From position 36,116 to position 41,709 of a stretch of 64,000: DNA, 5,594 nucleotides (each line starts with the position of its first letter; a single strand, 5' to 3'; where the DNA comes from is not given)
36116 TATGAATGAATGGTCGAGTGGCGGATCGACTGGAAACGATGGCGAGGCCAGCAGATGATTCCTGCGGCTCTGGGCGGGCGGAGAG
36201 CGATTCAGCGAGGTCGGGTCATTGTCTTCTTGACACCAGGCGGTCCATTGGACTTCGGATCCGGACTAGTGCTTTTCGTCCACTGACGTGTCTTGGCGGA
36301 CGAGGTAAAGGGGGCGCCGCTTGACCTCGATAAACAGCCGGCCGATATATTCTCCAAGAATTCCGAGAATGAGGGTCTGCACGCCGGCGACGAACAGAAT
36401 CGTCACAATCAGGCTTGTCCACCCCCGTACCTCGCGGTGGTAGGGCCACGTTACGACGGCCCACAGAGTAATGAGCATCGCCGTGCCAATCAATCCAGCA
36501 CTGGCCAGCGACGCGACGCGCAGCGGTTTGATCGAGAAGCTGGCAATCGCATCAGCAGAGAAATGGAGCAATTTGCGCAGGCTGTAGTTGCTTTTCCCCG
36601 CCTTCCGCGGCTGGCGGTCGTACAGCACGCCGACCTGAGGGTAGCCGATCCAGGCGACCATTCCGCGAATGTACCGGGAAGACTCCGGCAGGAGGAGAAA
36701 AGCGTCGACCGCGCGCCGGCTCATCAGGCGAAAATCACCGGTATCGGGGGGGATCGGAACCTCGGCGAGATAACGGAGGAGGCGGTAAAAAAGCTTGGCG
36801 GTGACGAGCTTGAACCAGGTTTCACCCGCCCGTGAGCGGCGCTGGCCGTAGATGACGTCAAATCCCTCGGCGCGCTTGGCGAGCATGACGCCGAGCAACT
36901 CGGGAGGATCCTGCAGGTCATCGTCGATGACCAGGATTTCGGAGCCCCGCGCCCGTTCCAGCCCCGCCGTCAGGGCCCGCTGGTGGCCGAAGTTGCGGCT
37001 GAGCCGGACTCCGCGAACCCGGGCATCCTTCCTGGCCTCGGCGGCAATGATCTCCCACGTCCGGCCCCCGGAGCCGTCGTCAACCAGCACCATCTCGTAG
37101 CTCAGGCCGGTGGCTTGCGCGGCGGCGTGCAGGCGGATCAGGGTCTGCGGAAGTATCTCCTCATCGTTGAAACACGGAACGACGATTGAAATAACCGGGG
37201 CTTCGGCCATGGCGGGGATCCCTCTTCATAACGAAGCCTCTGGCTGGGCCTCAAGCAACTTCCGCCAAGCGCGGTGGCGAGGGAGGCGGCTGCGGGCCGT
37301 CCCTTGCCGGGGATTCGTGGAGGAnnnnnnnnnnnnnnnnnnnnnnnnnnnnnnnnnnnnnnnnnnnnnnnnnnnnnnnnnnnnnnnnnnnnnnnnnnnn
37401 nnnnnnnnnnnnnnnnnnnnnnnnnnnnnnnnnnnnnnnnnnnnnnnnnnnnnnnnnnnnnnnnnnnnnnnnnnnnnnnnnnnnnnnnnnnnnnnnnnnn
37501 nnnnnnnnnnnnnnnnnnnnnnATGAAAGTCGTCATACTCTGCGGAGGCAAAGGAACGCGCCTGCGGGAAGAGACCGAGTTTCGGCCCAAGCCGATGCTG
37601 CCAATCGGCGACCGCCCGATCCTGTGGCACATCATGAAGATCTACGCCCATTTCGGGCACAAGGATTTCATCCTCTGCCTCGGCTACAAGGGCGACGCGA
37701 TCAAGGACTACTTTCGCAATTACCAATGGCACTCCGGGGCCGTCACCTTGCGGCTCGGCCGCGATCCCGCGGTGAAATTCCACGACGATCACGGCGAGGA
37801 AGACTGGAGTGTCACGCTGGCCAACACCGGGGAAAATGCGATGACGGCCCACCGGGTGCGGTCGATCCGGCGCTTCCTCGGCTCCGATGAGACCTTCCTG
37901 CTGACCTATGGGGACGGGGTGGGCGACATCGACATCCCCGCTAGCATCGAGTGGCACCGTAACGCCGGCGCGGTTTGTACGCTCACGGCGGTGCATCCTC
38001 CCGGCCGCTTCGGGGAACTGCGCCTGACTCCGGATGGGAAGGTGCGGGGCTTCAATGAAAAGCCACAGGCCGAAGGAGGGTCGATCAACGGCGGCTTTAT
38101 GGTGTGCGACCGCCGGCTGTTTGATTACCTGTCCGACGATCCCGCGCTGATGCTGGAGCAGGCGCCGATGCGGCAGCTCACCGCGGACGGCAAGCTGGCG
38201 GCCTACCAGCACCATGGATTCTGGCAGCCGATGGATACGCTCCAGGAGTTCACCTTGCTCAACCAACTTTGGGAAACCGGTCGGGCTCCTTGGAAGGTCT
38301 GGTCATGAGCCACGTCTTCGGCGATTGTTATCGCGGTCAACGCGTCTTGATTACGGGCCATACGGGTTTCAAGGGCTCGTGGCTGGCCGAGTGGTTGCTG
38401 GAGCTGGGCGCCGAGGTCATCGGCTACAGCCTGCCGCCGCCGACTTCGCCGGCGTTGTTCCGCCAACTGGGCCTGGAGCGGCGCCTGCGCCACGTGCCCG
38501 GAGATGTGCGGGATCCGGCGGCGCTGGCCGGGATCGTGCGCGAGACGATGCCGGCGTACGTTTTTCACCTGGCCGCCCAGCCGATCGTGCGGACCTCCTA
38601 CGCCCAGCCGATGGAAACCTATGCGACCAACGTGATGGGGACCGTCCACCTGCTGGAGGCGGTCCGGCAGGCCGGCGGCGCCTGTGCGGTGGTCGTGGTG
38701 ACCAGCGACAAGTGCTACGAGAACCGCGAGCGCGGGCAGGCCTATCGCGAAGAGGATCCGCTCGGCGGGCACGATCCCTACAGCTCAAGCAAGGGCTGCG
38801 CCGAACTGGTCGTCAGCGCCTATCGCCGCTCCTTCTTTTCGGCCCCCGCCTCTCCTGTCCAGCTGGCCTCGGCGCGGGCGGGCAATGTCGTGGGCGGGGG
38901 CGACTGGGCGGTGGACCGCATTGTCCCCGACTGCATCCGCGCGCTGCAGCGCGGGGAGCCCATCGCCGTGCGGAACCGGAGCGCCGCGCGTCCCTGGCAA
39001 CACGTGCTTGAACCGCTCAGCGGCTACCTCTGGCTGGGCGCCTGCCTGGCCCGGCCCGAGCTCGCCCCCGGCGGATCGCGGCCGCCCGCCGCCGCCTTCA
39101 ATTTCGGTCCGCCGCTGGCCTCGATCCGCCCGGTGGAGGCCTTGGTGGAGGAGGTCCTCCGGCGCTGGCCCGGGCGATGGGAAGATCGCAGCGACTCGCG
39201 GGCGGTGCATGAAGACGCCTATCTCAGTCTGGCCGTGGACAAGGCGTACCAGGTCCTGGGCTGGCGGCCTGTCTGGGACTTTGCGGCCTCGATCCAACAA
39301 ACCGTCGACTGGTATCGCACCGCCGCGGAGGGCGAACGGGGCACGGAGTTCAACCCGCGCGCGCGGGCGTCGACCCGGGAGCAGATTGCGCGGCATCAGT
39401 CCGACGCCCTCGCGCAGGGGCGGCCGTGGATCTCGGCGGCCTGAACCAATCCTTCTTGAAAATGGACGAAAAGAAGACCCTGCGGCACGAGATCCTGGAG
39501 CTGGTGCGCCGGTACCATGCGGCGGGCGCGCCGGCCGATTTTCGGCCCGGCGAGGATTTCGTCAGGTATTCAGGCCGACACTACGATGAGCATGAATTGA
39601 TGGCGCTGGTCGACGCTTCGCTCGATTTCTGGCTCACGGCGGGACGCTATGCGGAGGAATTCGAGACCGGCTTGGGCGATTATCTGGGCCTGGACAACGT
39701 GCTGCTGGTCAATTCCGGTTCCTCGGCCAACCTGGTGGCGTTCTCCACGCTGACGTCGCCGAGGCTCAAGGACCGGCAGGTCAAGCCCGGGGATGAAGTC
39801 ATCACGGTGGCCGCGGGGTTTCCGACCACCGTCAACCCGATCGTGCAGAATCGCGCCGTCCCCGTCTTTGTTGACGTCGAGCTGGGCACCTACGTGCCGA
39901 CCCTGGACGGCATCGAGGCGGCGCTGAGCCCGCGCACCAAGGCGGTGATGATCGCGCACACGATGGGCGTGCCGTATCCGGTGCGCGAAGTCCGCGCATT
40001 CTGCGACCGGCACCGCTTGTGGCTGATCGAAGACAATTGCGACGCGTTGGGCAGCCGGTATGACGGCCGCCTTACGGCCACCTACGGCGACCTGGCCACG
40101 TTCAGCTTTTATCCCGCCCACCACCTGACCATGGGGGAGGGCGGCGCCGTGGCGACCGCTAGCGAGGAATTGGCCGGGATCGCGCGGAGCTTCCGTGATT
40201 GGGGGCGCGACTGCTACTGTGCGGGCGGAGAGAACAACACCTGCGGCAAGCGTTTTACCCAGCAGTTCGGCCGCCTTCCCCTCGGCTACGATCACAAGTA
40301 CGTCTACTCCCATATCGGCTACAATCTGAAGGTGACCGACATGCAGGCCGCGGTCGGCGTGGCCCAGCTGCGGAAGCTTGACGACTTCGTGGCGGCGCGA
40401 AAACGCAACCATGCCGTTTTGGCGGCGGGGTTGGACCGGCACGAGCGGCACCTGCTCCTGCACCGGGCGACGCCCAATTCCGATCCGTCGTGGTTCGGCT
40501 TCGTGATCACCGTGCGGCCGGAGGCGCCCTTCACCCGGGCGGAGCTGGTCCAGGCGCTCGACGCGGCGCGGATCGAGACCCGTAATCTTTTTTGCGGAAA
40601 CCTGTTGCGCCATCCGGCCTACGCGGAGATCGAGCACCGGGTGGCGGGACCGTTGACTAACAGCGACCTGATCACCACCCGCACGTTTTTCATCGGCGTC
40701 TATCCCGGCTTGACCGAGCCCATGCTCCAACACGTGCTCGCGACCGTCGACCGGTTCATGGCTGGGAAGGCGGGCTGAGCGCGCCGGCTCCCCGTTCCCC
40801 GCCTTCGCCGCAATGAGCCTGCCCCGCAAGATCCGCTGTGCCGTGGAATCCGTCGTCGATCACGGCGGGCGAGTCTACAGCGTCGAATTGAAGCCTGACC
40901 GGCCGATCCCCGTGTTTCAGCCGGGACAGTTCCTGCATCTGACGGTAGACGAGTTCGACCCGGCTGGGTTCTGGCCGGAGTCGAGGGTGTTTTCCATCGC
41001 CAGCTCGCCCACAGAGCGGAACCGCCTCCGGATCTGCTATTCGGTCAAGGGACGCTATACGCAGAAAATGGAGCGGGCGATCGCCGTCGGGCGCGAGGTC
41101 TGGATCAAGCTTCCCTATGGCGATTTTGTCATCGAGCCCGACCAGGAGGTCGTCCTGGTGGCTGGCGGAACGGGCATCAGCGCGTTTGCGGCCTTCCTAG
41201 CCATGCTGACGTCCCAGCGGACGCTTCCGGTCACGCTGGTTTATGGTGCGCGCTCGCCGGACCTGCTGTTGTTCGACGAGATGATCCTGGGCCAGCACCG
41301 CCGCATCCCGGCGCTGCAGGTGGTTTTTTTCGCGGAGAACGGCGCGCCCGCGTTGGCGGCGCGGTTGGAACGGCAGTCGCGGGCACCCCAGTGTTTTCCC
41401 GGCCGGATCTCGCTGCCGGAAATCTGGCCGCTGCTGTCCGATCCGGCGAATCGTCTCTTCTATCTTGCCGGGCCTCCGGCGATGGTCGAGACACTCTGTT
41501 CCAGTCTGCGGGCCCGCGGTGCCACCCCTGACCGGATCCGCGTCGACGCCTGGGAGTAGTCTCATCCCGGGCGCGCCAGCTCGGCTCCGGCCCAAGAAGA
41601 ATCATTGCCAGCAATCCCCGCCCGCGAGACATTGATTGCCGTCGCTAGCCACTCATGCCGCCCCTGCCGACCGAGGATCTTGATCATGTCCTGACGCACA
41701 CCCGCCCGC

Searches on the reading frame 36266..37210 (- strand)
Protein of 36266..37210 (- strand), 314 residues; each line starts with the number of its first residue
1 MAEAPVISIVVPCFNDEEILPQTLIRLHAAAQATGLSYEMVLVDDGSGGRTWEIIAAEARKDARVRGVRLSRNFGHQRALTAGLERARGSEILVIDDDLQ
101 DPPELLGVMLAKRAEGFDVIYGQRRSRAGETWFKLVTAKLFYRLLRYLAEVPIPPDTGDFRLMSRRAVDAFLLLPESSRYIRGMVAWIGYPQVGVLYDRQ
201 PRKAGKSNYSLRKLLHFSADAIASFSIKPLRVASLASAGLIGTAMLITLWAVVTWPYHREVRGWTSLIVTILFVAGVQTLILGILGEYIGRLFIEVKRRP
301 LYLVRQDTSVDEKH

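Call 29: search_protein_families(library=pfam, proteins=[window:36266-37210:-], max_evalue=0.001)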
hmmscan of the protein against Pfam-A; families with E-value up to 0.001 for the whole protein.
window:36266-37210:- (314 aa): 2 families
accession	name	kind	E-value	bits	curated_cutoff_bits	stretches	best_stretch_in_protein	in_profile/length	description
PF00535.33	Glycos_transf_2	-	1.2e-29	103.8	23.3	1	8-169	1-165/168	Glycosyl transferase family 2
PF13641.12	Glyco_tranf_2_3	-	9.9e-07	29.4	27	1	6-174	2-177/230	Glycosyltransferase like family 2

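Call 72: search_protein_families(library=ncbifam, proteins=[window:36266-37210:-], max_evalue=1e-10)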
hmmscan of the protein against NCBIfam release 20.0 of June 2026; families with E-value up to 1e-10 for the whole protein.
window:36266-37210:- (314 aa): 5 families
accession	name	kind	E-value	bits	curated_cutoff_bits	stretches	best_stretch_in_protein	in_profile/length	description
NF047588.1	GlcsyltransPgfSStrep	equivalog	7.8e-76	255.2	500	1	7-306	3-304/308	glycosyltransferase PgfS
NF007986.1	PRK10714.1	equivalog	1.7e-44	152.2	529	1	7-307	8-311/316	undecaprenyl-phosphate 4-deoxy-4-formamido-L-arabinose transferase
NF041875.1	EPS_EpsD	equivalog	8.6e-14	51.7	370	1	7-117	1-108/325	exopolysaccharide biosynthesis glycosyltransferase EpsD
TIGR03937.1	PgaC_IcaA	equivalog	2.2e-13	50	422.3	1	2-98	42-135/407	poly-beta-1,6-N-acetyl-D-glucosamine synthase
NF047683.1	TeichurnBiosyTuaG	equivalog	1.4e-11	44.6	400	1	3-103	4-101/252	teichuronic acid biosynthesis protein TuaG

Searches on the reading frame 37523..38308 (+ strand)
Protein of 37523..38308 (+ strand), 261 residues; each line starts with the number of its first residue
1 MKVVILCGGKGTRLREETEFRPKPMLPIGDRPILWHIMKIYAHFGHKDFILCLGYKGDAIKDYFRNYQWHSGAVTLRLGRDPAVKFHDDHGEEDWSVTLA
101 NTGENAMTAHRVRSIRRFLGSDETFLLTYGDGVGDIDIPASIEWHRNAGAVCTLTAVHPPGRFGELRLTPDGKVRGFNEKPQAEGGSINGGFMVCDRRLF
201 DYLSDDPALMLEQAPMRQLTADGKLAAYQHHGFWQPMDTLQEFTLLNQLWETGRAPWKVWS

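Call 78: search_protein_families(library=ncbifam, proteins=[window:37523-38308:+], max_evalue=1e-10)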
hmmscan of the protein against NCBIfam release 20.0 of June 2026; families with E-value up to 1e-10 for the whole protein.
window:37523-38308:+ (261 aa): 8 families
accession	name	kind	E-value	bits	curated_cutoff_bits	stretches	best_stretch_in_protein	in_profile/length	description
TIGR02623.1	G1P_cyt_trans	equivalog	3.7e-101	337.9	300.25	1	1-260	1-255/255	glucose-1-phosphate cytidylyltransferase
TIGR03992.1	Arch_glmU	subfamily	1.1e-25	90.3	292.1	1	1-205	1-178/393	bifunctional sugar-1-phosphate nucleotidylyltransferase/acetyltransferase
NF052502.1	man1P_GTase_Rv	exception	4.6e-23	81.6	440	0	2-66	2-66/352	mannose-1-phosphate guanylyltransferase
NF049965.1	GlMnHpPGnyltfHddC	equivalog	7.2e-19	68.3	300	1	1-66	1-66/221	D-glycero-D-manno-heptose 1-phosphate guanosyltransferase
NF041313.1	UDPGP_AglF_Halo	equivalog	1.5e-15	57.3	400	1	1-66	1-66/234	UTP--glucose-1-phosphate uridylyltransferase AglF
NF045761.1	NAMPUrTaseMurU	equivalog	5.1e-15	55.9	250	0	1-66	1-66/226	N-acetylmuramate alpha-1-phosphate uridylyltransferase MurU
TIGR01208.1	rmlA_long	equivalog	6.8e-14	51.5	320.25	0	2-184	1-162/353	glucose-1-phosphate thymidylyltransferase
NF041173.1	Sug_nt_acttase_Thmprot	equivalog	9.9e-13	47.8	600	0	1-53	1-53/405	bifunctional sugar-1-phosphate nucleotidylyltransferase/acetyltransferase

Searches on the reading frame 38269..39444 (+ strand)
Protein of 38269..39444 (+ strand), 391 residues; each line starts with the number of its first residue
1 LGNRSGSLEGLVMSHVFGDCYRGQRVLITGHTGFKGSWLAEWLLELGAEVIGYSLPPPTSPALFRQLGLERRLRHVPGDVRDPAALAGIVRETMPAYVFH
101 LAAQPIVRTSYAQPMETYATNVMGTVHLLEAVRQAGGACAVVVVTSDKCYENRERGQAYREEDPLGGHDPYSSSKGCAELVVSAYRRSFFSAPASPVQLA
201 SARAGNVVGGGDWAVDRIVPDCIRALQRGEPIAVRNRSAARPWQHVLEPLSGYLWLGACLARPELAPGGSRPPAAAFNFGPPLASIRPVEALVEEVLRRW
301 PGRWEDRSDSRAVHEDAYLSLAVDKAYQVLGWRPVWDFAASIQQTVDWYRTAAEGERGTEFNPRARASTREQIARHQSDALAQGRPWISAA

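Call 29: search_protein_families(library=pfam, proteins=[window:38269-39444:+], max_evalue=0.001)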
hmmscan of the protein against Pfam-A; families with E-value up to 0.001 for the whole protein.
window:38269-39444:+ (391 aa): 6 families
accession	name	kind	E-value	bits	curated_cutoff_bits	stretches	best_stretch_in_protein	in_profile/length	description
PF16363.11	GDP_Man_Dehyd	-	4.1e-37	128.8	27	1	27-248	1-228/332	GDP-mannose 4,6 dehydratase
PF01370.27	Epimerase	-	3.2e-33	115.6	20.9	1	26-253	1-221/240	NAD dependent epimerase/dehydratase family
PF02719.21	Polysacc_synt_2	-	4.5e-12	46.2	20.2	1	26-241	1-201/293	Polysaccharide biosynthesis protein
PF04321.23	RmlD_sub_bind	-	3.1e-09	36.8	27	1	25-185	2-139/287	RmlD substrate binding domain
PF07993.18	NAD_binding_4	-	4.7e-06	26.4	20.1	1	69-187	59-193/258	Male sterility protein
PF01073.25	3Beta_HSD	-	1.3e-05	24.9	22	1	27-185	1-160/280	3-beta hydroxysteroid dehydrogenase/isomerase family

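Call 72: search_protein_families(library=ncbifam, proteins=[window:38269-39444:+], max_evalue=1e-10)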
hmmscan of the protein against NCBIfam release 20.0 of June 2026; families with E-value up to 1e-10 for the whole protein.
window:38269-39444:+ (391 aa): 10 families
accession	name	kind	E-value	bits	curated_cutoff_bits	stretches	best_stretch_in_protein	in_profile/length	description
TIGR02622.1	CDP_4_6_dhtase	equivalog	7.5e-136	452.9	278.45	1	21-356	2-338/352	CDP-glucose 4,6-dehydratase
TIGR01181.1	dTDP_gluc_dehyt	equivalog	6.7e-30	104.3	365.1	1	25-246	1-220/321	dTDP-glucose 4,6-dehydratase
TIGR01179.1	galE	equivalog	1.1e-20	73.8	262.3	1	25-188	1-162/332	UDP-glucose 4-epimerase GalE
TIGR04180.1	EDH_00030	hypoth_equivalog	1.2e-18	67.2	475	1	26-226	1-193/297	NAD-dependent 4,6-dehydratase LegB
TIGR01472.1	gmd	equivalog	1.2e-16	60.9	415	1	26-189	3-173/342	GDP-mannose 4,6-dehydratase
NF043036.1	ErythonDh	equivalog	7.7e-13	48.3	325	1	25-189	2-167/321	D-erythronate dehydrogenase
TIGR03466.1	HpnA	hypoth_equivalog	4.4e-12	45.5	367.65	1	25-185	2-155/327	hopanoid-associated sugar epimerase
NF007582.0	PRK10217.1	equivalog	9.1e-12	44.7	698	0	24-189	2-178/355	dTDP-glucose 4,6-dehydratase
NF007956.0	PRK10675.1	subfamily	1.2e-11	44.4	394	1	25-183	2-161/338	UDP-glucose 4-epimerase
NF007490.0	PRK10084.1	subfamily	1.5e-11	43.9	649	0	26-134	3-113/361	dTDP-glucose 4,6-dehydratase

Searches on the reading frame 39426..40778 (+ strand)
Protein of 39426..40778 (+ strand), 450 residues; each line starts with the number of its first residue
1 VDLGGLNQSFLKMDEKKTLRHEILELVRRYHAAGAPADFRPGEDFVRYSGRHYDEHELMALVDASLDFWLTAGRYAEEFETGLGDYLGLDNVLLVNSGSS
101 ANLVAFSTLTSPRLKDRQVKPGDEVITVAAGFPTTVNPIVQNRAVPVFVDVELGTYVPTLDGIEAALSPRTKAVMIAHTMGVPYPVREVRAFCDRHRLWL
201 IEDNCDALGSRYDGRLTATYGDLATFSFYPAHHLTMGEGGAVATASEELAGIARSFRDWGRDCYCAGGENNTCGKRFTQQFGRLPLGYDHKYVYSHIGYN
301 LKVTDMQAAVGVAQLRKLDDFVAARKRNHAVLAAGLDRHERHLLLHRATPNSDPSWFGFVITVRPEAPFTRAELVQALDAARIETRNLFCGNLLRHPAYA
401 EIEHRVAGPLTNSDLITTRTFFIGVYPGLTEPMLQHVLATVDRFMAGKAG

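Call 29: search_protein_families(library=pfam, proteins=[window:39426-40778:+], max_evalue=0.001)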
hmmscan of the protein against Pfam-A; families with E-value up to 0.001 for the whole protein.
window:39426-40778:+ (450 aa): 2 families
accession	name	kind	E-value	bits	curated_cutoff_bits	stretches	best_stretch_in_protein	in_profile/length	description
PF01041.23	DegT_DnrJ_EryC1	-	1.9e-88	297.6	19.8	1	56-441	5-359/360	DegT/DnrJ/EryC1/StrS aminotransferase family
PF01212.27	Beta_elim_lyase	-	0.00056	19.8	27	0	78-337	36-266/288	Beta-eliminating lyase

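Call 72: search_protein_families(library=ncbifam, proteins=[window:39426-40778:+], max_evalue=1e-10)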
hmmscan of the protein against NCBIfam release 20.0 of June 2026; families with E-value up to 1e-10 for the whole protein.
window:39426-40778:+ (450 aa): 7 families
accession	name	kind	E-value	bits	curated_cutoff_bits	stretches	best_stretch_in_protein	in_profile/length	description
NF011936.0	PRK15407.1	equivalog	1.3e-205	683.2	423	1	14-446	4-437/440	lipopolysaccharide biosynthesis protein RfbH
TIGR03588.1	PseC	equivalog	2.2e-52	178.3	423.5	1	46-443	2-378/380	UDP-4-amino-4,6-dideoxy-N-acetyl-beta-L-altrosamine transaminase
TIGR04181.1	NHT_00031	hypoth_equivalog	3.8e-43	147.7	420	2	68-255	24-219/359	LegC family aminotransferase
NF008658.2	PRK11658.1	equivalog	1.4e-36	126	631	1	43-443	2-375/379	UDP-4-amino-4-deoxy-L-arabinose aminotransferase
NF008687.0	PRK11706.1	equivalog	1.1e-35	123.1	375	1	72-445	29-374/375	dTDP-4-amino-4,6-dideoxygalactose transaminase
TIGR02379.1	ECA_wecE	subfamily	1.1e-26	93.5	434.85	1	72-349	29-281/376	dTDP-4-amino-4,6-dideoxy-D-glucose transaminase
TIGR04427.1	PLP_DesI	equivalog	2.3e-24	86.2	650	1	54-264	30-232/390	dTDP-4-dehydro-6-deoxyglucose aminotransferase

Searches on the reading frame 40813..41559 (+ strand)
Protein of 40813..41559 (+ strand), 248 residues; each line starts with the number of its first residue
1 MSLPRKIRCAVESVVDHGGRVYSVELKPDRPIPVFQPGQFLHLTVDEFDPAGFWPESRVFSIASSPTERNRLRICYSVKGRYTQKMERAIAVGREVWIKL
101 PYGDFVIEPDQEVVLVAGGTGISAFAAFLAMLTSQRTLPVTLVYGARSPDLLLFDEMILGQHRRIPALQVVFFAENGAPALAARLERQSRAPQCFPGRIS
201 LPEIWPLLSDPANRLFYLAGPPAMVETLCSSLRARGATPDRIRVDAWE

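Call 29: search_protein_families(library=pfam, proteins=[window:40813-41559:+], max_evalue=0.001)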
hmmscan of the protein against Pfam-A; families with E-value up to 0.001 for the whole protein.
window:40813-41559:+ (248 aa): 1 family
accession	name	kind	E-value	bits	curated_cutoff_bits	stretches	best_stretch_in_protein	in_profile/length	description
PF00175.26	NAD_binding_1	-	8.9e-07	30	22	1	115-229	1-108/109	Oxidoreductase NAD-binding domain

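Call 72: search_protein_families(library=ncbifam, proteins=[window:40813-41559:+], max_evalue=1e-10)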
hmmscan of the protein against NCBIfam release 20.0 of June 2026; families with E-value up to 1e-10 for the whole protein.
window:40813-41559:+ (248 aa): 6 families
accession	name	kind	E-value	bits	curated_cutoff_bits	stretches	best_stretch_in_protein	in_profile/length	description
NF005963.0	PRK08051.1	equivalog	1.4e-21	76.9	230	1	6-176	3-170/233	NAD(P)H-flavin reductase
NF009805.0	PRK13289.1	equivalog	3.1e-19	69.2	432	1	11-245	159-390/399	NO-inducible flavohemoprotein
NF040810.1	BenC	equivalog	6.4e-15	55.1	430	1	8-166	106-262/333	benzoate 1,2-dioxygenase electron transfer component BenC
NF006220.0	PRK08345.1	subfamily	7.2e-14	51.7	395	1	35-244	43-248/294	cytochrome-c3 hydrogenase subunit gamma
NF008822.0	PRK11872.1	equivalog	1.4e-13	50.6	402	1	34-235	136-323/341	anthranilate 1,2-dioxygenase electron transfer component AntC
NF052252.1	flav_redu_LuxG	exception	3.5e-12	46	340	1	7-176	1-169/232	flavin mononucleotide reductase LuxG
